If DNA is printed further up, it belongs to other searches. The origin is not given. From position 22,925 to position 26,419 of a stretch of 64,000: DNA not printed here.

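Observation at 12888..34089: queD, a guanine-deaminase-like enzyme, a methyltransferase, a six-module NRPS and folE form one gene string: candidate pteridine/lumazine-6-carboxylate-primed nonribosomal peptide pathway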

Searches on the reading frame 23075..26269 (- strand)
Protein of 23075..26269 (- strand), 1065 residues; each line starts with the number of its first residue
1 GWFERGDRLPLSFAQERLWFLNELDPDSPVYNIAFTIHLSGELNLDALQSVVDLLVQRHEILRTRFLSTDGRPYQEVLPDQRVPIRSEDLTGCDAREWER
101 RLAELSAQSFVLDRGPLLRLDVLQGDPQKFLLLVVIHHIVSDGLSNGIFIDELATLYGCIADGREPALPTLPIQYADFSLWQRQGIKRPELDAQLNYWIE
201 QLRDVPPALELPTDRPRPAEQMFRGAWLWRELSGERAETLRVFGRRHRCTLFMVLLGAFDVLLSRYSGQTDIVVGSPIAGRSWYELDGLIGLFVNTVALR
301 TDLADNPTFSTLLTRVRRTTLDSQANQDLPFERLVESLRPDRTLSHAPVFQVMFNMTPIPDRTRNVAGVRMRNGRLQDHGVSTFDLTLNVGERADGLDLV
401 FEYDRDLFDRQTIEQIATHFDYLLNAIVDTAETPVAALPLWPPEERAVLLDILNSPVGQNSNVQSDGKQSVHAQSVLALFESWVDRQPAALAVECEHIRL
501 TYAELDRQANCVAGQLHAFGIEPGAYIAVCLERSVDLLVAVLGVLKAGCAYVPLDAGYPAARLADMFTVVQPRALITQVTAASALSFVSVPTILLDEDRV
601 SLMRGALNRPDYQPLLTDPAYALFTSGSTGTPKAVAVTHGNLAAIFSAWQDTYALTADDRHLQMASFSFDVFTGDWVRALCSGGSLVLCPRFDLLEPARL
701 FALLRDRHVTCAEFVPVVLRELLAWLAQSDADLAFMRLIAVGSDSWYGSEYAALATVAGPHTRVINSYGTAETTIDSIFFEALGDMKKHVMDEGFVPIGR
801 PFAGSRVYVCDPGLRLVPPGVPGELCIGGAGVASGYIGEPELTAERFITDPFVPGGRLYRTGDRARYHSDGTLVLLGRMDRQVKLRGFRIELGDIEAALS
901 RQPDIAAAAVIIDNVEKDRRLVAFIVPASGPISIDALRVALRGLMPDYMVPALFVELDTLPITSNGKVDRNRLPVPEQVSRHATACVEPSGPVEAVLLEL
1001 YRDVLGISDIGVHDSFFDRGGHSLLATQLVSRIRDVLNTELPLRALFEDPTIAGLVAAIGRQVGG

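Call 8: search_protein_families(library=pfam, proteins=[window:23075-26269:-], max_evalue=0.001)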
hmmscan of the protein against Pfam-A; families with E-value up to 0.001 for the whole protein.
window:23075-26269:- (1065 aa): 4 families
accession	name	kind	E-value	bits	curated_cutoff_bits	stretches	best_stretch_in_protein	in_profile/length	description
PF00668.25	Condensation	-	3.8e-104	349.3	30.6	1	8-450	4-456/456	Condensation domain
PF00501.34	AMP-binding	-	4.4e-74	250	29.9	1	480-836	1-383/384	AMP-binding enzyme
PF00550.31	PP-binding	-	7.4e-16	58.6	20.8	1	996-1059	2-67/67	Phosphopantetheine attachment site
PF13193.12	AMP-binding_C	-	2.4e-10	41.6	24.5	1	895-967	2-76/76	AMP-binding enzyme C-terminal domain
